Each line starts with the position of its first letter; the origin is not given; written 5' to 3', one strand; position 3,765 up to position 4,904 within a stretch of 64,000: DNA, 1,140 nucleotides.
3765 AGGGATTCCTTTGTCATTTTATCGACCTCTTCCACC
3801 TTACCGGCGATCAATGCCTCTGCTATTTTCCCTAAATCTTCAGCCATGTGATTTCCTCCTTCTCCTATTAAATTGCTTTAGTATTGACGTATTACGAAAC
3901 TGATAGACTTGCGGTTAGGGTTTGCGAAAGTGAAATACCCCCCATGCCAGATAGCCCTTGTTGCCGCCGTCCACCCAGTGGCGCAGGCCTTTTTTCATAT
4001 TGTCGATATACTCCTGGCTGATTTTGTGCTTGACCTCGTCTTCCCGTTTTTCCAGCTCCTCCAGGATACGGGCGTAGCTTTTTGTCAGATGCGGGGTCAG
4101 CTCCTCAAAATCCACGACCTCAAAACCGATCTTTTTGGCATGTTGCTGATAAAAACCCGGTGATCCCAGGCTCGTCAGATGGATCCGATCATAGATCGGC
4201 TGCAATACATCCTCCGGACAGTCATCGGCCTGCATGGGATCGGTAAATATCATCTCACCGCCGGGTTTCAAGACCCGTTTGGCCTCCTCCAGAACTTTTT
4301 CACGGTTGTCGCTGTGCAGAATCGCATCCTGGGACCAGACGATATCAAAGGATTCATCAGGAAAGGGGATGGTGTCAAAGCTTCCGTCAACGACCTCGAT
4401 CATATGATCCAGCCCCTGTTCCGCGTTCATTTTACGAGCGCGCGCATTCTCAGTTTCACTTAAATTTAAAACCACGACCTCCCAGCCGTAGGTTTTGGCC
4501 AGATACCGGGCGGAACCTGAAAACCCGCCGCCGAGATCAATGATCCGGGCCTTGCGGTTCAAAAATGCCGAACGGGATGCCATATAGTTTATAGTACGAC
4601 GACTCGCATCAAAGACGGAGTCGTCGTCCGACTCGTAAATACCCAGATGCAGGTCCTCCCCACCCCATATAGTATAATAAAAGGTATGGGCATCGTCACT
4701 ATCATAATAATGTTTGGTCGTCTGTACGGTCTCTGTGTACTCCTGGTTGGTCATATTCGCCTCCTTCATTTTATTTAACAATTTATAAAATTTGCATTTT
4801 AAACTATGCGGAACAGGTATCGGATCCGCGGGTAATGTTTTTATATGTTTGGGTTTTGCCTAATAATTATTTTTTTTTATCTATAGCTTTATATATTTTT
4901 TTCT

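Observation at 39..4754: One operon pairs a betaine-forming SAM methyltransferase (SDMT type) with corrinoid-dependent MttB-type demethylases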

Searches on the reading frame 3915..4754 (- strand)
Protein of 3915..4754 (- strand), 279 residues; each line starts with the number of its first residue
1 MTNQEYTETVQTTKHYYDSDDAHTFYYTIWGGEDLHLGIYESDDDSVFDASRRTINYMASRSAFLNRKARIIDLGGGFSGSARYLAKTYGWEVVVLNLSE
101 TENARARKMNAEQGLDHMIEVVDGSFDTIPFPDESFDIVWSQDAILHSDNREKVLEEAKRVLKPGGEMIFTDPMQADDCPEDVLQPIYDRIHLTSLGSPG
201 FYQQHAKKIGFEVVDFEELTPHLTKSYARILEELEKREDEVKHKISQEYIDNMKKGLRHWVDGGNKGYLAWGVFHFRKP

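Call 3: search_protein_families(library=pfam, proteins=[window:3915-4754:-])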
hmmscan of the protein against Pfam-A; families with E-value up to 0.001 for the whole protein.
window:3915-4754:- (279 aa): 9 families
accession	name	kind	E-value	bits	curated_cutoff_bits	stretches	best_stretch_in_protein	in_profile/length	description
PF08241.18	Methyltransf_11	-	7.6e-23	81.4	21.2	1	73-170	2-95/95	Methyltransferase domain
PF13649.12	Methyltransf_25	-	9.5e-19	68.3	27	1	71-166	1-97/97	Methyltransferase domain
PF13847.12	Methyltransf_31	-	2.2e-14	53.8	27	1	67-183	3-122/145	Methyltransferase domain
PF02353.26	CMAS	-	4.5e-14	52.9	27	1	8-258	5-257/273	Mycolic acid cyclopropane synthetase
PF08242.18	Methyltransf_12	-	5.6e-10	40.3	30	1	72-167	1-97/98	Methyltransferase domain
PF01209.24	Ubie_methyltran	-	7.1e-10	39.1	20.1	1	66-169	46-150/233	ubiE/COQ5 methyltransferase family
PF13489.12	Methyltransf_23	-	2e-09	37.9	27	1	62-214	17-162/164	Methyltransferase domain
PF00891.24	Methyltransf_2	-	1.1e-05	25.3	22.3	1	65-180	60-174/210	O-methyltransferase domain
PF03141.22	Methyltransf_29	-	5.6e-05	22.3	23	1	64-173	114-220/506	Putative S-adenosyl-L-methionine-dependent methyltransferase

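Call 4: search_protein_families(library=ncbifam, proteins=[window:3915-4754:-])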
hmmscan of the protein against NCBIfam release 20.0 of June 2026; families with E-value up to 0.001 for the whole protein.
window:3915-4754:- (279 aa): 31 families (the best 25 are shown)
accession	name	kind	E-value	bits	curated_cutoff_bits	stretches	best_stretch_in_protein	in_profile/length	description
NF041675.1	sarc_dimgly_tmase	equivalog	4.3e-125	417.2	550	1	7-278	6-277/278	sarcosine/dimethylglycine N-methyltransferase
NF045667.1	MTase_DVU1556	equivalog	8.5e-21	74.4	155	1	64-257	19-207/213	DVU_1556 family methyltransferase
NF008823.0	PRK11873.1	subfamily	1.6e-14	54.1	263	1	65-254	75-267/272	arsenite methyltransferase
NF041537.1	ArsM_AhpD_UU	exception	1.8e-13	50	510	1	70-187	79-197/345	arsenite methyltransferase/AhpD domain selenoprotein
NF040703.1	cyclopro_CfaB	exception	2.3e-13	49.7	650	1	17-248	109-346/393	C17 cyclopropane fatty acid synthase CfaB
NF040539.1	AST_met_ArsM_2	exception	8.6e-13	48.7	240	1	66-240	55-234/262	putative arsinothricin biosynthesis methyltransferase ArsM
NF045825.1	FAmtase_mtf2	equivalog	3.4e-12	46.1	400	1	68-180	59-168/248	fatty-acid O-methyltransferase Mtf2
NF047649.1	MTase_UXPK_star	exception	4.4e-12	45.6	460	1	72-185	82-196/283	methyltransferase/UXPK-star double selenoprotein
TIGR01934.1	MenG_MenH_UbiE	subfamily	5.5e-12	45.5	158.35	1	61-197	33-168/223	ubiquinone/menaquinone biosynthesis methyltransferase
NF045823.1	PthPhpthDimycoMt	equivalog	1.2e-11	44.3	300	1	70-181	69-177/256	phthiotriol/phenolphthiotriol dimycocerosates methyltransferase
NF007610.0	PRK10258.1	equivalog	6.5e-11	42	342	1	67-176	42-144/251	malonyl-ACP O-methyltransferase BioC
NF001242.0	PRK00216.1-3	equivalog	1.6e-10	40.8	351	1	67-190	70-192/258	bifunctional demethylmenaquinone methyltransferase/2-methoxy-6-polyprenyl-1,4-benzoquinol methylase UbiE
NF043040.1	corrin_prot_MT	hypoth_equivalog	3.7e-10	39.6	180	1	65-185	39-162/216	corrinoid protein-associated methyltransferase CpaM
TIGR02072.1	BioC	equivalog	4.5e-10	39.7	184.95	1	67-174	34-136/244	malonyl-ACP O-methyltransferase BioC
NF001240.0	PRK00216.1-1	equivalog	6.1e-10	38.6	378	1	63-172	59-170/251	bifunctional demethylmenaquinone methyltransferase/2-methoxy-6-polyprenyl-1,4-benzoquinol methylase UbiE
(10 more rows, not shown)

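Call 5: search_solved_structures(query=window:3915-4754:-, show_alignments=2)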
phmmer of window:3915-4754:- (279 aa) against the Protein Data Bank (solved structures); distinct sequences matched with E-value up to 0.001: 69 (the best 60 are shown).
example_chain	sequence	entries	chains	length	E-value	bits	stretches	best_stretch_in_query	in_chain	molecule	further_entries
2o57_A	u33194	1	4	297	3.4e-67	230.5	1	12-278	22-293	putative sarcosine dimethylglycine methyltransferase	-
5wp5_A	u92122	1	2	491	4.9e-20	75.8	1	68-275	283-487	Phosphomethylethanolamine N-methyltransferase 2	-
8zc8_A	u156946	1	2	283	2.1e-18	70.4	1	31-253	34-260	MitM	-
21zq_A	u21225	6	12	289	2.2e-18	70.3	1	32-253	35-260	MitM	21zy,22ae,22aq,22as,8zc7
3bus_A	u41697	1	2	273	6.8e-16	62.2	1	17-272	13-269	Methyltransferase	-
5wp4_A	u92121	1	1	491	2.5e-15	60.3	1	68-275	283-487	Phosphoethanolamine N-methyltransferase 1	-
6uv6_A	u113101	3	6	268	1.2e-14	58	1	30-232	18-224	D-glucose O-methyltransferase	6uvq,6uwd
4pne_A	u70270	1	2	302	1.7e-14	57.6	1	30-235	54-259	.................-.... protein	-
5gm1_A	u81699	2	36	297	2.1e-14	57.3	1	29-257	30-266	O-methylransferase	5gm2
4iv8_A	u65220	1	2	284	3.5e-12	50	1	63-278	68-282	Phosphoethanolamine N-methyltransferase,putative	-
4krh_A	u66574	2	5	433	7.7e-12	48.9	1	67-258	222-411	Phosphoethanolamine N-methyltransferase 2 | Phospholethanolamine N-methyltransferase 2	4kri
4mwz_A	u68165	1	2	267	1.3e-11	48.1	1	65-278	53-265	Phosphoethanolamine N-methyltransferase, putative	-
4iv0_A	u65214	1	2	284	1.6e-11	47.8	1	65-278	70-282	Phosphoethanolamine N-methyltransferase, putative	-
4ine_A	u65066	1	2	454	4e-11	46.5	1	70-277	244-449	Protein PMT-2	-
1ve3_A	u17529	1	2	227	1.2e-10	44.9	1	63-172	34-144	hypothetical protein PH0226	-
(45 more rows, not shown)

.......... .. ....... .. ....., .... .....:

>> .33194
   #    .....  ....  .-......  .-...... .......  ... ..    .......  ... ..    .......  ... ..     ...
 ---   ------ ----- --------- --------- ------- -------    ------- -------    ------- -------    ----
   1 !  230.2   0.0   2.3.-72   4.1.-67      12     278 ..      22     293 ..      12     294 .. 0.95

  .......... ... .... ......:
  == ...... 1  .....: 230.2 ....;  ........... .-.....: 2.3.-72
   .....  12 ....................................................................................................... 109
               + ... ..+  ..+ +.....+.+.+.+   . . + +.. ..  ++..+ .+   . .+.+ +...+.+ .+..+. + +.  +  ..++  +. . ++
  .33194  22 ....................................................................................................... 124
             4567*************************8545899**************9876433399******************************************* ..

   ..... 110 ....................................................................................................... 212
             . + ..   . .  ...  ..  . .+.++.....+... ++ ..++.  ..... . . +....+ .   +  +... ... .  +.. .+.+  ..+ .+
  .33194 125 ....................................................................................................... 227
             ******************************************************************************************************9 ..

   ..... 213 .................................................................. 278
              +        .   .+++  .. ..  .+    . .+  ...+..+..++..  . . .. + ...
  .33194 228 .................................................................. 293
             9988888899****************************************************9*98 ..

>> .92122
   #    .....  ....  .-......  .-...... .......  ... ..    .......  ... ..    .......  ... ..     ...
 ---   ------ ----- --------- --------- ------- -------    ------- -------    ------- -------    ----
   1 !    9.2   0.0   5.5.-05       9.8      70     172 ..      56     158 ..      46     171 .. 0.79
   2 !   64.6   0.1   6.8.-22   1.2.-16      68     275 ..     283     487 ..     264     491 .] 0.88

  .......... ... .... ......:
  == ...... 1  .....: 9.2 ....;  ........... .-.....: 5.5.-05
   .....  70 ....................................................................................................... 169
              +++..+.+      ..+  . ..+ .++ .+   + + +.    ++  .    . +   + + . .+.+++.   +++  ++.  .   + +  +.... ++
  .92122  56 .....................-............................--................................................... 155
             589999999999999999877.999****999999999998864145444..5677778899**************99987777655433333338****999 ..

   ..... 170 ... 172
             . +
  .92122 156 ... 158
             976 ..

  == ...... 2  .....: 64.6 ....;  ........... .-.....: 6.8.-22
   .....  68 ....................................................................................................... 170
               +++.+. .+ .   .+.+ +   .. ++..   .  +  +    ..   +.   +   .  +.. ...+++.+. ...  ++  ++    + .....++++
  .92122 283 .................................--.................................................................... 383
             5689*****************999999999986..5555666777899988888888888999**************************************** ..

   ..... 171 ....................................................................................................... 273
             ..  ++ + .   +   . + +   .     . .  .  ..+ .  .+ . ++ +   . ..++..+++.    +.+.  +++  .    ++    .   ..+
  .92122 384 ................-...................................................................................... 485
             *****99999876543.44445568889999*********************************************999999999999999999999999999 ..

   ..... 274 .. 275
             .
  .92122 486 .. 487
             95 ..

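Call 7: find_homologous_proteins(query=window:3915-4754:-)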
Query window:3915-4754:- (279 aa): 5298 proteins with E <= 0.001 among 6101 candidates; the best 120 are listed.
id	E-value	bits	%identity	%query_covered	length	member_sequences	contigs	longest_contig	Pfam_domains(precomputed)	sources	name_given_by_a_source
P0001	3.8e-189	645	100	100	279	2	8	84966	PF13847.13,PF13489.13,PF02353.27,PF13649.13,PF00891.25,PF01209.25,PF08241.19,PF08242.19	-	-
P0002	1.7e-177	607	92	100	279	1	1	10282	PF13847.13,PF13489.13,PF02353.27,PF13649.13,PF01209.25,PF08241.19,PF08242.19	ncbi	-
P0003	4.6e-174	596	91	100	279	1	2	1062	PF13847.13,PF13489.13,PF02353.27,PF13649.13,PF03141.23,PF01209.25,PF08241.19,PF08242.19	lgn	-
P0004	7.9e-168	575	87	100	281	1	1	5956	PF13847.13,PF13489.13,PF02353.27,PF13649.13,PF03141.23,PF01209.25,PF08241.19,PF08242.19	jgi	-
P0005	8.9e-167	572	87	100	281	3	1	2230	PF13847.13,PF13489.13,PF02353.27,PF13649.13,PF03141.23,PF01209.25,PF08241.19,PF08242.19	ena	-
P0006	5.4e-165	566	86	100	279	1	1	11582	PF13847.13,PF13489.13,PF02353.27,PF13649.13,PF00891.25,PF01209.25,PF08241.19,PF08242.19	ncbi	-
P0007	1.5e-164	565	86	100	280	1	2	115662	PF13847.13,PF13489.13,PF02353.27,PF13649.13,PF01209.25,PF08241.19,PF08242.19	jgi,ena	-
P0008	5.6e-163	560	85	100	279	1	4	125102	PF13847.13,PF13489.13,PF02353.27,PF13649.13,PF01209.25,PF08241.19,PF08242.19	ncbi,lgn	-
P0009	3.3e-162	557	85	100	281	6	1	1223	PF13847.13,PF13489.13,PF02353.27,PF13649.13,PF03141.23,PF01209.25,PF08241.19,PF08242.19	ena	-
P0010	2.3e-161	554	84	100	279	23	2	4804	PF13847.13,PF13489.13,PF02353.27,PF13649.13,PF01209.25,PF08241.19,PF08242.19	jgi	-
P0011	1.8e-159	548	85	100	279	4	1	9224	PF13847.13,PF13489.13,PF02353.27,PF13649.13,PF01209.25,PF08241.19,PF08242.19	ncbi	-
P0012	3.9e-153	527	80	100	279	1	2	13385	PF13847.13,PF13489.13,PF02353.27,PF13649.13,PF01209.25,PF08241.19,PF08242.19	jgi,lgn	jgi:sarcosine/dimethylglycine N-methyltransferase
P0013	3.5e-151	521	80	98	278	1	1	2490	PF13847.13,PF13489.13,PF02353.27,PF13649.13,PF01209.25,PF08241.19,PF08242.19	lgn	-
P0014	1.8e-149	515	79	99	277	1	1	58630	PF13847.13,PF13489.13,PF02353.27,PF13649.13,PF01209.25,PF08241.19,PF08242.19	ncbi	ncbi:MAG: SAM-dependent methyltransferase [Thermodesulfobacteriota bacterium]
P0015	6.5e-149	513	79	99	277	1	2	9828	PF13847.13,PF13489.13,PF02353.27,PF13649.13,PF01209.25,PF08241.19,PF08242.19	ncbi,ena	-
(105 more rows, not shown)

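Call 9: find_encoding_contigs(protein=P0001, flank=10000, max_places=8)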
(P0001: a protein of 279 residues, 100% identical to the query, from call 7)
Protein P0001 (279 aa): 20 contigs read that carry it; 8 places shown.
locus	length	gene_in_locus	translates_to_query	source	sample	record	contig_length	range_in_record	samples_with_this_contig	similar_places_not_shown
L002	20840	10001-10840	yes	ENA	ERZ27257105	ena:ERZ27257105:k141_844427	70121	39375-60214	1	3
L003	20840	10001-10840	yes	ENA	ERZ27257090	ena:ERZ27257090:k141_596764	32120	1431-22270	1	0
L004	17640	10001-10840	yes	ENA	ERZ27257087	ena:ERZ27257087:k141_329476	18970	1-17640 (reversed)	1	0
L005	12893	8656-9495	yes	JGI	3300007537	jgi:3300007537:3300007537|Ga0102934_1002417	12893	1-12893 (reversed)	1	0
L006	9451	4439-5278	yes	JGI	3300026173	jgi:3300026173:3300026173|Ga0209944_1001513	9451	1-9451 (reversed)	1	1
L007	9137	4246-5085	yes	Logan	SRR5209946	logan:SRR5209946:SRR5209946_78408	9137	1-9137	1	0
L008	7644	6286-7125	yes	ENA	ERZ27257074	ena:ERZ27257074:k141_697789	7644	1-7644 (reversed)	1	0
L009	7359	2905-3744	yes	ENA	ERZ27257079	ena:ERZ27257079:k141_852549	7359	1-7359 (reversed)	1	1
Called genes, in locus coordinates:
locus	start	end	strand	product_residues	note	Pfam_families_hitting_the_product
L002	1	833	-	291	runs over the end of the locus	PF01634:HisG, PF08029:HisG_C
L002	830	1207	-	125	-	PF01502:PRA-CH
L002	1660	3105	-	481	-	PF00497:SBP_bac_3, PF10613:Lig_chan-Glu_bd (weak), PF01464:SLT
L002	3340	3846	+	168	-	PF03205:MobB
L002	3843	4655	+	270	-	PF01966:HD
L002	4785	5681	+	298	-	-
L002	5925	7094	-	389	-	PF00438:S-AdoMet_synt_N, PF02772:S-AdoMet_synt_M, PF02773:S-AdoMet_synt_C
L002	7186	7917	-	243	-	PF02569:Pantoate_ligase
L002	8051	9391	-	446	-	PF06245:DUF1015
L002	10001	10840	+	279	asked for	PF02353:CMAS, PF00891:Methyltransf_2 (weak), PF01209:Ubie_methyltran, PF13489:Methyltransf_23, PF13847:Methyltransf_31, PF08241:Methyltransf_11, PF08242:Methyltransf_12, PF13649:Methyltransf_25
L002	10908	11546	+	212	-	PF02607:B12-binding_2, PF02310:B12-binding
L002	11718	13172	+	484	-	PF06253:MTTB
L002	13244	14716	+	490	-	PF06253:MTTB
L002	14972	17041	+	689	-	PF05378:Hydant_A_N, PF13941:MutL (faint), PF01968:Hydantoinase_A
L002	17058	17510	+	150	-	PF04073:tRNA_edit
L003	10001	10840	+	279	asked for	PF02353:CMAS, PF00891:Methyltransf_2 (weak), PF01209:Ubie_methyltran, PF13489:Methyltransf_23, PF13847:Methyltransf_31, PF08241:Methyltransf_11, PF08242:Methyltransf_12, PF13649:Methyltransf_25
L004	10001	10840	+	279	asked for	PF02353:CMAS, PF00891:Methyltransf_2 (weak), PF01209:Ubie_methyltran, PF13489:Methyltransf_23, PF13847:Methyltransf_31, PF08241:Methyltransf_11, PF08242:Methyltransf_12, PF13649:Methyltransf_25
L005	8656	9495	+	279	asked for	PF02353:CMAS, PF00891:Methyltransf_2 (weak), PF01209:Ubie_methyltran, PF13489:Methyltransf_23, PF13847:Methyltransf_31, PF08241:Methyltransf_11, PF08242:Methyltransf_12, PF13649:Methyltransf_25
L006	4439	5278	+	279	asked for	PF02353:CMAS, PF00891:Methyltransf_2 (weak), PF01209:Ubie_methyltran, PF13489:Methyltransf_23, PF13847:Methyltransf_31, PF08241:Methyltransf_11, PF08242:Methyltransf_12, PF13649:Methyltransf_25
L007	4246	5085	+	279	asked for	PF02353:CMAS, PF00891:Methyltransf_2 (weak), PF01209:Ubie_methyltran, PF13489:Methyltransf_23, PF13847:Methyltransf_31, PF08241:Methyltransf_11, PF08242:Methyltransf_12, PF13649:Methyltransf_25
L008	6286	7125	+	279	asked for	PF02353:CMAS, PF00891:Methyltransf_2 (weak), PF01209:Ubie_methyltran, PF13489:Methyltransf_23, PF13847:Methyltransf_31, PF08241:Methyltransf_11, PF08242:Methyltransf_12, PF13649:Methyltransf_25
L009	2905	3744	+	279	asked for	PF02353:CMAS, PF00891:Methyltransf_2 (weak), PF01209:Ubie_methyltran, PF13489:Methyltransf_23, PF13847:Methyltransf_31, PF08241:Methyltransf_11, PF08242:Methyltransf_12, PF13649:Methyltransf_25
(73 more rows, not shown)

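Call 16: find_related_loci(query=A1, collection=genome_contigs, flank=10000)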
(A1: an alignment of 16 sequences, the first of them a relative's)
Query A1 (279 aa) in genome_contigs; peptide patterns used: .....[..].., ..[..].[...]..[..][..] (x = any residue, [..] = any of these).
600 stretches matched a pattern (row limit reached: there are more); 591 encode a relative of the query (tblastn E <= 1e-3); the best 80 are kept; 80 distinct loci.
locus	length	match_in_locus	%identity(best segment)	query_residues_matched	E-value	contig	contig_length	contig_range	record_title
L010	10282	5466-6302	92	1-279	0e+0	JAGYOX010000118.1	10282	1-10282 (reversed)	MAG: Desulfobacterales bacterium isolate M55B179 118, whole genome shotgun sequence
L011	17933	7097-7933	85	1-279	2e-167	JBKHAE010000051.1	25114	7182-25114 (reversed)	MAG: Desulfobacterales bacterium isolate D1M01_11 NODE_2683_length_25114_cov_7.457321, whole genome shotgun sequence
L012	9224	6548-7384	85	1-279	7e-165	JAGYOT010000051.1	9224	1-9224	MAG: Desulfobacterales bacterium isolate M55B175 51, whole genome shotgun sequence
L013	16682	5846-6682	86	1-279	1e-162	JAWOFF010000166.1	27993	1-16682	MAG: Desulfosalsimonadaceae bacterium isolate BLK6-1.bin.181 k191_1719092, whole genome shotgun sequence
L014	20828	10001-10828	79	3-278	5e-154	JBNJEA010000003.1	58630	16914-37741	MAG: Thermodesulfobacteriota bacterium isolate Y23_30dBSe4.bin.113 NODE_180_length_58630_cov_5.250688, whole genome shot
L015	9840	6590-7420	77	1-278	9e-149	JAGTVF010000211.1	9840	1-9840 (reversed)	MAG: Desulfobacterales bacterium isolate SH-MAG148 SH-MAG148_contig_000211, whole genome shotgun sequence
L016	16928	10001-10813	76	8-278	4e-143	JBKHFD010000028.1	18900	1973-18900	MAG: Desulfobacterales bacterium isolate D1M05_34 NODE_1990_length_18900_cov_23.049774, whole genome shotgun sequence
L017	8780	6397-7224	72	3-278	5e-143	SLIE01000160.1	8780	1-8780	MAG: Desulfobacterales bacterium isolate CSSed165cm_188 CSSed16-5cm-33219, whole genome shotgun sequence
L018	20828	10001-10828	75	3-278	2e-139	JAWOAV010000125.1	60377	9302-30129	MAG: Desulfosalsimonadaceae bacterium isolate BLK2-2.bin.130 k191_1605699, whole genome shotgun sequence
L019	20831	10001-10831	64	1-278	8e-126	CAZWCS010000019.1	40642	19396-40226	MAG TPA_asm: uncultured Desulfobacterales bacterium isolate SRP141376_co4_302 genome assembly, contig: NODE_1716_length_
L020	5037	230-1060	62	1-277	3e-124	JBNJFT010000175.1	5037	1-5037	MAG: Bacteroidota bacterium isolate Y22_60dBSe2.bin.25 NODE_27549_length_5037_cov_26.100851, whole genome shotgun sequen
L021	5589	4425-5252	63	3-278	4e-123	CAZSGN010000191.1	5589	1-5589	MAG TPA_asm: uncultured Bacteroidales bacterium isolate SRP252850_co1_230 genome assembly, contig: NODE_27112_length_558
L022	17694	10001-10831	62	3-279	1e-122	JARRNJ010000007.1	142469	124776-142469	MAG: Gammaproteobacteria bacterium isolate Spart_121_MAG scaffold_101, whole genome shotgun sequence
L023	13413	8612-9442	62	1-277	4e-122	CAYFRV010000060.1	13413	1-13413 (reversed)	MAG TPA_asm: uncultured Bacteroidales bacterium isolate ERP107533_co1_77 genome assembly, contig: NODE_4235_length_13413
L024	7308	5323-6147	63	5-279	2e-121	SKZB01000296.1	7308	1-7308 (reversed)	MAG: Phycisphaerales bacterium isolate CSSed162cmB_312 CSSed16-2cmB-46040, whole genome shotgun sequence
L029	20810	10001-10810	62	9-278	6e-119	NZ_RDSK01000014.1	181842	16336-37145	Methanohalophilus sp. RSK RSK_scf_5, whole genome shotgun sequence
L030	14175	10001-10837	61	1-279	1e-118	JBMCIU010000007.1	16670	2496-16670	MAG: Verrucomicrobiota bacterium isolate D1M01_61 NODE_5177_length_16670_cov_6.563286, whole genome shotgun sequence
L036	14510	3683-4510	57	3-278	3e-116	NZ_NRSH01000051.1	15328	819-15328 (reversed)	Halorhodospira neutriphila strain DSM 15116 scaffold0051, whole genome shotgun sequence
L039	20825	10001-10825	59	5-279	6e-116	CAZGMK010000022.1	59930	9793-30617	MAG TPA_asm: uncultured Ignavibacteriales bacterium isolate binchicken_co17_359 genome assembly, contig: NODE_1594_lengt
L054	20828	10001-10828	61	3-278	4e-113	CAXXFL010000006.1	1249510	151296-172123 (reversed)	MAG: bacterium isolate 752fb81a-13fd-4ee9-82f2-ea19cd7f7e31 genome assembly, contig: contig_6, whole genome shotgun sequ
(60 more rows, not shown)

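Call 56: search_protein_families(library=pfam, proteins=[L023:7111-7773:+, L023:12387-13355:+, L039:8387-9064:+, L030:11086-11979:+, L054:9476-10672:-, L054:10842-12029:+, L039:2080-3018:+, L039:1301-2083:+, L039:11004-12269:-, L030:486-2099:+])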
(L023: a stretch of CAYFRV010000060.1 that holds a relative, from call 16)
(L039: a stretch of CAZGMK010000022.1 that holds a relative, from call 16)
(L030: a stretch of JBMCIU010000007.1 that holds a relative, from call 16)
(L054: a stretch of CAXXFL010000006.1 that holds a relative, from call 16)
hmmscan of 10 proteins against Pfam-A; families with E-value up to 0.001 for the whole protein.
L023:7111-7773:+ (220 aa): 1 family
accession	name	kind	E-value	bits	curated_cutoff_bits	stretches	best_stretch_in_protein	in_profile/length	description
PF07796.16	DUF1638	-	8.3e-41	140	27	1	28-195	1-161/161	Protein of unknown function (DUF1638)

L023:12387-13355:+ (322 aa): 2 families
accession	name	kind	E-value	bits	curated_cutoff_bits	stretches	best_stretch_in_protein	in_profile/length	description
PF00294.29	PfkB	-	2.5e-51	175.2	25.8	1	50-309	27-297/302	pfkB family carbohydrate kinase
PF25270.1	Khk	-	0.00079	19.2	35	0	220-302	267-347/365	Prokaryotic ketohexokinase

L039:8387-9064:+ (225 aa): 1 family
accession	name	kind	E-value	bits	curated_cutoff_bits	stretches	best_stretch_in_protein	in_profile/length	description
PF07796.16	DUF1638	-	2e-43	148.5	27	1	33-200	1-161/161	Protein of unknown function (DUF1638)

L030:11086-11979:+ (297 aa): 1 family
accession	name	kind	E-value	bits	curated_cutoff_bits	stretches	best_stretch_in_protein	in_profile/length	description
PF02219.23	MTHFR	-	3.1e-95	319.2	24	1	5-287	4-287/287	Methylenetetrahydrofolate reductase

L054:9476-10672:- (398 aa): 0 families

L054:10842-12029:+ (395 aa): 4 families
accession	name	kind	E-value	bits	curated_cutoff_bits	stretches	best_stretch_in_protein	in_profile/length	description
PF00005.33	ABC_tran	-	7.5e-36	124.2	25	1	45-191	3-136/137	ABC transporter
PF00571.33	CBS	-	1e-09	39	24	1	286-328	12-54/57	CBS domain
PF13304.12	AAA_21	-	0.00012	22.7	27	0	57-77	3-23/304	AAA domain, putative AbiEii toxin, Type IV TA system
PF09818.15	ABC_ATPase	-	0.00014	21.4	23.2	0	162-252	156-244/283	P-loop domain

L039:2080-3018:+ (312 aa): 1 family
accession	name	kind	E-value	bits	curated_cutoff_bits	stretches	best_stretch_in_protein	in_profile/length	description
PF02219.23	MTHFR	-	1.4e-42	146.4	24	1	6-300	1-287/287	Methylenetetrahydrofolate reductase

L039:1301-2083:+ (260 aa): 1 family
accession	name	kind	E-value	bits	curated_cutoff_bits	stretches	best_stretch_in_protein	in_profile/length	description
PF12225.13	DUF5981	-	1.9e-34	117.6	23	1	150-243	2-95/95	Methylene-tetrahydrofolate reductase C terminal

L039:11004-12269:- (421 aa): 3 families
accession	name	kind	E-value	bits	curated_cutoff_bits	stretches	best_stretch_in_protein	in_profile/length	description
PF21570.3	ArgZ-like_C_2nd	-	2.6e-90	302.2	27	1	213-415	11-213/213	Arginine dihydrolase ArgZ-like, C-terminal, Rossmann fold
PF04455.17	Saccharop_dh_N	-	4.1e-30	104.6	23.5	1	26-124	2-100/100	LOR/SDH bifunctional enzyme conserved region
PF21571.2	ArgZ-like_C_1st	-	1.1e-23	83.5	27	1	125-205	1-84/84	Arginine dihydrolase ArgZ-like, C-terminal, first region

L030:486-2099:+ (537 aa): 2 families
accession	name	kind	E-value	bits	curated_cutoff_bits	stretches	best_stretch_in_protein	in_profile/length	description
PF00464.25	SHMT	-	5.7e-119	397.7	27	2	199-473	110-399/399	Serine hydroxymethyltransferase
PF00155.27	Aminotran_1_2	-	3.1e-06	27.1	19.7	1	223-457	112-350/361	Aminotransferase class I and II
